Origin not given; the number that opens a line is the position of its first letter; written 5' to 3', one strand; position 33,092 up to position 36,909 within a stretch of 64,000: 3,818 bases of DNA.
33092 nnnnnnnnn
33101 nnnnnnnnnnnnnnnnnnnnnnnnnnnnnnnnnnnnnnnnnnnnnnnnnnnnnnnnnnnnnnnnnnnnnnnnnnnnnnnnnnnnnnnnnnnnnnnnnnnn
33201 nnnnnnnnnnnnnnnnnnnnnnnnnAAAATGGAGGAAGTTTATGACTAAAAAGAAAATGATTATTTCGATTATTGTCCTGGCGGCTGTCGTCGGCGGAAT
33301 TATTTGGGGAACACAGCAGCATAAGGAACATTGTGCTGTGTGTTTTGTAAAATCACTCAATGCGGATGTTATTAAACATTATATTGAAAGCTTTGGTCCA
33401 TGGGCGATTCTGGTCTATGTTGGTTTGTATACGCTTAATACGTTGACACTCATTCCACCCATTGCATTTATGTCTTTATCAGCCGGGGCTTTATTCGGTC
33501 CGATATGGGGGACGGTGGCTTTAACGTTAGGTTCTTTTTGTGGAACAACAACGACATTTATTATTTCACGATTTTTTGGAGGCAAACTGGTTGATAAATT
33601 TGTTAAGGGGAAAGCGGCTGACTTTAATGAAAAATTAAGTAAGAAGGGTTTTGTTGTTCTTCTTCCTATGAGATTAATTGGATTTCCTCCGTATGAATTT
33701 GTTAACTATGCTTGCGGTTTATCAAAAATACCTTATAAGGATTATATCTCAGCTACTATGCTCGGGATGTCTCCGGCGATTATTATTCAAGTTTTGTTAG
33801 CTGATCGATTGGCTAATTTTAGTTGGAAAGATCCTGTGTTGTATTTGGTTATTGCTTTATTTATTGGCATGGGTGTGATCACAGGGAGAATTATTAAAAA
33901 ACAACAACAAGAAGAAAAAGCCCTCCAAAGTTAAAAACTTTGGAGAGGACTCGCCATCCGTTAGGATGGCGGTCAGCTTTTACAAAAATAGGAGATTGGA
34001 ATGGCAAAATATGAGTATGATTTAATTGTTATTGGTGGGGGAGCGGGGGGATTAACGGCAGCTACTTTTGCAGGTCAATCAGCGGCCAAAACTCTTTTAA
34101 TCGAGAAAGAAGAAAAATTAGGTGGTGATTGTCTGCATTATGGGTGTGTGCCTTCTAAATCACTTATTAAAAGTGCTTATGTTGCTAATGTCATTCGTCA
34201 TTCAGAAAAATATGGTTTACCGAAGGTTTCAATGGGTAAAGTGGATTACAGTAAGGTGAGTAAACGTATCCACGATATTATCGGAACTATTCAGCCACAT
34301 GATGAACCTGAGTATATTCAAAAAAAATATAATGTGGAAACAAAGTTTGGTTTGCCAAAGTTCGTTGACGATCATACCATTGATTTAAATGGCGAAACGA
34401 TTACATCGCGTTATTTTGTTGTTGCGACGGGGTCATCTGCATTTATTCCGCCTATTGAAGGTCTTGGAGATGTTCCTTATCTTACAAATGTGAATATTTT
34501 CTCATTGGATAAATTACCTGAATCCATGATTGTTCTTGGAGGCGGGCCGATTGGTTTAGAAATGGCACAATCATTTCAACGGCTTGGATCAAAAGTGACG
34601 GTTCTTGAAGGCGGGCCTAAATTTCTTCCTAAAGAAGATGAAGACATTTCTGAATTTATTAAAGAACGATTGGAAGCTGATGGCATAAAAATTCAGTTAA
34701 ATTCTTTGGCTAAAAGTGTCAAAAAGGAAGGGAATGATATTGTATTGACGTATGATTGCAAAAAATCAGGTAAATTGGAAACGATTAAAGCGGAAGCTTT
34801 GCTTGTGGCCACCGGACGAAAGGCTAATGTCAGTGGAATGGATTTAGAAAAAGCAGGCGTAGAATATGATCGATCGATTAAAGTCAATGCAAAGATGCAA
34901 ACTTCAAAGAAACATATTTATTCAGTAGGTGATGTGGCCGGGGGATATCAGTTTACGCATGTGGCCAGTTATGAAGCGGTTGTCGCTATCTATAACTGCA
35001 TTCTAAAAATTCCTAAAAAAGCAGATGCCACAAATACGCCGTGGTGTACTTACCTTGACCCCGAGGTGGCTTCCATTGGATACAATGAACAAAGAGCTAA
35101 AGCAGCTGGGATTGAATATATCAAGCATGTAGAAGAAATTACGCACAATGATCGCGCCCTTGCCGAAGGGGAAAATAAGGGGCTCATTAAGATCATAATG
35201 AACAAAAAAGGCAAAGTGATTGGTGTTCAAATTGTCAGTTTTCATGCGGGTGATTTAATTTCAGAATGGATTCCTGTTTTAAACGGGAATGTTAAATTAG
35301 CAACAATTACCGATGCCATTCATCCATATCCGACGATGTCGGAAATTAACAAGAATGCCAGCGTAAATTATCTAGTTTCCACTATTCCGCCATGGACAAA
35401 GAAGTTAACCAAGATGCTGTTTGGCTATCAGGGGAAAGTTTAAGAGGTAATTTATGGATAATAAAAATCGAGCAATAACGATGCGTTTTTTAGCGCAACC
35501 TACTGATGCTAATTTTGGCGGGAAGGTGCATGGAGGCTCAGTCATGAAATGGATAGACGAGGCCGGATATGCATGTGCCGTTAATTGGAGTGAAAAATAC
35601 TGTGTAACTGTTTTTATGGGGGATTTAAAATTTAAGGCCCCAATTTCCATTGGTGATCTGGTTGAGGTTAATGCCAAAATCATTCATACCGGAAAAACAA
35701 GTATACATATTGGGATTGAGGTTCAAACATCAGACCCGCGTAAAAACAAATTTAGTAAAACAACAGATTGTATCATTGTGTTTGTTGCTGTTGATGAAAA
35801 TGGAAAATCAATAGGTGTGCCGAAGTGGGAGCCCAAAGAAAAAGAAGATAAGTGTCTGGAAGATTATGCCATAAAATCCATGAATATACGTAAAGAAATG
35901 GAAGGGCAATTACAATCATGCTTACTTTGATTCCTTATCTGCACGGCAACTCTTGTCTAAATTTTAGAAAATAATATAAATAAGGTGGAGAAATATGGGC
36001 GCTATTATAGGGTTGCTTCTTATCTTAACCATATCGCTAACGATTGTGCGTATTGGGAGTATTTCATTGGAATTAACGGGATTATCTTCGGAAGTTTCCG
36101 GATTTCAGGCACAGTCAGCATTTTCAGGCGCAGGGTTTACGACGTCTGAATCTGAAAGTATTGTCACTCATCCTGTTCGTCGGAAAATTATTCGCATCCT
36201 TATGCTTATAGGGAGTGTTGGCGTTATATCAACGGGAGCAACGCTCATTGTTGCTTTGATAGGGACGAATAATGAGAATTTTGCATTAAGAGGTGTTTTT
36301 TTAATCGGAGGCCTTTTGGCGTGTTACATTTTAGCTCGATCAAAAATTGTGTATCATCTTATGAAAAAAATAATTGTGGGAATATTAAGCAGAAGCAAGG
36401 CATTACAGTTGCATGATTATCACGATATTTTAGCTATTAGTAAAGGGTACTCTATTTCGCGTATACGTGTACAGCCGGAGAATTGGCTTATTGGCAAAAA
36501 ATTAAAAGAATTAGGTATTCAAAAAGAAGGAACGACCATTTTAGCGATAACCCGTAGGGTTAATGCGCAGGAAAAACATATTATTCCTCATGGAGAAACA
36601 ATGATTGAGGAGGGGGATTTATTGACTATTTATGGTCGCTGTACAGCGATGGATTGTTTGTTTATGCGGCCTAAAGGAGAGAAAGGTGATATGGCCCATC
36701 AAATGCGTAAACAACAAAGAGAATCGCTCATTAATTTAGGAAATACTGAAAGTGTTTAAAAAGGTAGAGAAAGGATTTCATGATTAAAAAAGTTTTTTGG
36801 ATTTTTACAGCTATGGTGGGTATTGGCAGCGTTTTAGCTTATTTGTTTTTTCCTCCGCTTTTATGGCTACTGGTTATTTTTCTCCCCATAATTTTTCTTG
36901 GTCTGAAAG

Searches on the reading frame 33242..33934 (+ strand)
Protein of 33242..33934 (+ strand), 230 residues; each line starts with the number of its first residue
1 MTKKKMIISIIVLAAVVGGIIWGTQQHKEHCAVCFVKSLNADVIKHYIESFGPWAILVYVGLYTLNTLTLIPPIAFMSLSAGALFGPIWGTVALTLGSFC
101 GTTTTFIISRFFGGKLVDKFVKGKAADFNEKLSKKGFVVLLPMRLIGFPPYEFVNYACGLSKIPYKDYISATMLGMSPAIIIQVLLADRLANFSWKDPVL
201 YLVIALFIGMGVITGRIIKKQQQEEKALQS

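Call 4: search_protein_families(library=pfam, proteins=[window:33242-33934:+])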
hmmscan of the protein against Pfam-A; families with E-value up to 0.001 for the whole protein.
window:33242-33934:+ (230 aa): 1 family
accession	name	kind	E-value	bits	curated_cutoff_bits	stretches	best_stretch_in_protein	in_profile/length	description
PF09335.16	VTT_dom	-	8.9e-26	91.2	33.9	1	73-186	2-120/123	VTT domain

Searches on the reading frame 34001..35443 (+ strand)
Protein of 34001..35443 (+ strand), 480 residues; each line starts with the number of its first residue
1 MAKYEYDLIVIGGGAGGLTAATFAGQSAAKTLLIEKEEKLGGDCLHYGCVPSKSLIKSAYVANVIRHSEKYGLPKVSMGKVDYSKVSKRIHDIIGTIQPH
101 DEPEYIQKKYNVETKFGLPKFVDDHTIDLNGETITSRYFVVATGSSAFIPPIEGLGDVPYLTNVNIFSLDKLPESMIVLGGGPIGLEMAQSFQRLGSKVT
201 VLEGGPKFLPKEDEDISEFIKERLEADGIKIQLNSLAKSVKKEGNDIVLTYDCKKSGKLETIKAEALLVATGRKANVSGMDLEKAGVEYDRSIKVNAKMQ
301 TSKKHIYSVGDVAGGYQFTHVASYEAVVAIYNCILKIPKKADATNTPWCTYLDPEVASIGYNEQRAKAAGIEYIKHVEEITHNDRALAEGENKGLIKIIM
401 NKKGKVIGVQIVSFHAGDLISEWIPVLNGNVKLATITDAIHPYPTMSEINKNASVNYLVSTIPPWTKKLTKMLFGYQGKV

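Call 4: search_protein_families(library=pfam, proteins=[window:34001-35443:+])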
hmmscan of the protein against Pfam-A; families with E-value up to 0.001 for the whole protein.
window:34001-35443:+ (480 aa): 13 families
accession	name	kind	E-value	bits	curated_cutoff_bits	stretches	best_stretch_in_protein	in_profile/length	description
PF07992.20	Pyr_redox_2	-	2.8e-65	221.1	26.1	1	6-326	1-291/291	Pyridine nucleotide-disulphide oxidoreductase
PF02852.28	Pyr_redox_dim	-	1.2e-24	87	25.3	1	346-452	1-108/110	Pyridine nucleotide-disulphide oxidoreductase, dimerisation domain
PF00070.33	Pyr_redox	-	6.1e-24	84.8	22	1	176-247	2-77/82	Pyridine nucleotide-disulphide oxidoreductase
PF03486.20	HI0933_like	-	3.2e-13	50.1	50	1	7-42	2-37/244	HI0933-like protein Rossmann domain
PF12831.13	FAD_oxidored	-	1.9e-12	47.7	27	1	7-43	1-37/416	FAD dependent oxidoreductase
PF13738.12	Pyr_redox_3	-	1.8e-11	44.3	30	1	124-310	113-305/305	Pyridine nucleotide-disulphide oxidoreductase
PF13450.12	NAD_binding_8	-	3.2e-10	40.6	21.9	1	10-47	1-38/68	NAD(P)-binding Rossmann-like domain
PF00890.30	FAD_binding_2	-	2.6e-09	37.2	20.4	1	7-46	1-39/414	FAD binding domain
PF01134.28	GIDA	-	1e-07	31.8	22.1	1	7-64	1-55/391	Glucose inhibited division protein A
PF01266.30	DAO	-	4.8e-07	30.1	27.9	0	7-41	1-35/353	FAD dependent oxidoreductase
PF01946.23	Thi4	-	9.7e-06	25.4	26.2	0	5-48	17-61/235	Thi4 family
PF01262.27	AlaDh_PNT_C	-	3.4e-05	23.8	23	0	175-242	30-92/214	Alanine dehydrogenase/PNT, C-terminal domain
PF05834.18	Lycopene_cycl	-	7.4e-05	22.4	23.4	0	176-209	2-37/380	Lycopene cyclase protein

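Call 61: search_protein_families(library=ncbifam, proteins=[window:34001-35443:+], max_evalue=1e-20)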
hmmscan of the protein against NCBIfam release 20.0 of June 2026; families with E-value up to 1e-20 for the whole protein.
window:34001-35443:+ (480 aa): 28 families (the best 25 are shown)
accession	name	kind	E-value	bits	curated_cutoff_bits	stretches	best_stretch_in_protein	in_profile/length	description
NF004991.0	PRK06370.1-3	subfamily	6.7e-135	450.5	620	1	4-477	34-507/509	FAD-containing oxidoreductase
TIGR01350.1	lipoamide_DH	equivalog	8.8e-117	390.6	408.8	1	5-457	1-454/461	dihydrolipoyl dehydrogenase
TIGR02053.1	MerA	equivalog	2.6e-108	363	454.45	1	6-455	1-451/465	mercury(II) reductase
NF004947.0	PRK06292.2-5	equivalog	1.6e-93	314.2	592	1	5-456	3-457/474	dihydrolipoyl dehydrogenase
NF004992.0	PRK06370.1-4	equivalog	4.2e-90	302.4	629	1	5-449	4-447/459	FAD-containing oxidoreductase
NF004946.0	PRK06292.2-4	subfamily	1.6e-86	291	634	1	5-457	3-470/487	dihydrolipoyl dehydrogenase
NF004943.0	PRK06292.2-1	equivalog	7.2e-82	275.6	432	1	5-454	3-452/456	dihydrolipoyl dehydrogenase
NF004990.0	PRK06370.1-1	equivalog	2.1e-80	270.7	842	1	5-449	4-447/459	FAD-containing oxidoreductase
NF005884.0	PRK07846.1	equivalog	4.4e-79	266.2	501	1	5-454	3-448/454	mycothione reductase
NF003585.0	PRK05249.1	equivalog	1.1e-77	261.7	465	1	2-458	3-458/464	Si-specific NAD(P)(+) transhydrogenase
NF010311.1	PRK13748.1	subfamily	2.6e-76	257.7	600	1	6-452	98-543/560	mercury(II) reductase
NF004776.0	PRK06116.1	equivalog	1.8e-75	254.7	480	1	3-442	2-438/450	glutathione-disulfide reductase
NF004945.0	PRK06292.2-3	equivalog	1.2e-73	248.6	494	1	5-448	3-443/457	dihydrolipoyl dehydrogenase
TIGR03452.1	mycothione_red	equivalog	3.7e-71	240.3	635.65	1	5-454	2-449/452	mycothione reductase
NF041853.1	hythiocyan_redase_MerA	equivalog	1.2e-67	228.7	650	1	5-448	3-432/440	hypothiocyanous acid reductase MerA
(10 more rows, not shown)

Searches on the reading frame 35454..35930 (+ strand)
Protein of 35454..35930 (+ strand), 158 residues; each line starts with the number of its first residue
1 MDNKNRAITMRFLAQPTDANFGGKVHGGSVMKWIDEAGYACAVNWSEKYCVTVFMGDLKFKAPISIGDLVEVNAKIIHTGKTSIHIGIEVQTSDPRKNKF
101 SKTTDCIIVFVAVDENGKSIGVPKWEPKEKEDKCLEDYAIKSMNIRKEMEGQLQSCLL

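Call 4: search_protein_families(library=pfam, proteins=[window:35454-35930:+])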
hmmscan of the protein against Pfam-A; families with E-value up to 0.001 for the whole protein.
window:35454-35930:+ (158 aa): 1 family
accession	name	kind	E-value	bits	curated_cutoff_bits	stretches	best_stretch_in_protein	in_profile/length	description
PF03061.28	4HBT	-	5.2e-17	62.4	20.6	1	22-97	1-77/79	Thioesterase superfamily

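Call 61: search_protein_families(library=ncbifam, proteins=[window:35454-35930:+], max_evalue=1e-20)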
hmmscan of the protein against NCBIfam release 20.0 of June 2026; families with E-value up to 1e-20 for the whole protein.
window:35454-35930:+ (158 aa): 0 families

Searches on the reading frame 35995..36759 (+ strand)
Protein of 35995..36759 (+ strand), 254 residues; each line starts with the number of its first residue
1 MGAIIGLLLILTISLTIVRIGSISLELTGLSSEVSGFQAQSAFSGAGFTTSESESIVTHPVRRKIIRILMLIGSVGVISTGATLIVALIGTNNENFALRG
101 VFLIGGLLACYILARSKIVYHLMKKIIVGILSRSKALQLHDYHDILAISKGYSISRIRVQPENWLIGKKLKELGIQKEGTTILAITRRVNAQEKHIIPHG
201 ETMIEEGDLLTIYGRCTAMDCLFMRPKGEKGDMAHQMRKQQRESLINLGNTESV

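Call 4: search_protein_families(library=pfam, proteins=[window:35995-36759:+])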
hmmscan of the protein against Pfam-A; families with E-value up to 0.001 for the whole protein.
window:35995-36759:+ (254 aa): 1 family
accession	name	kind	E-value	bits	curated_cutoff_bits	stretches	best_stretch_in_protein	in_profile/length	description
PF02080.26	TrkA_C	-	7.6e-13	48.6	27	1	155-214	2-58/71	TrkA-C domain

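Call 61: search_protein_families(library=ncbifam, proteins=[window:35995-36759:+], max_evalue=1e-20)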
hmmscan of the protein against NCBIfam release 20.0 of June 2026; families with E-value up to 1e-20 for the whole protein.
window:35995-36759:+ (254 aa): 0 families
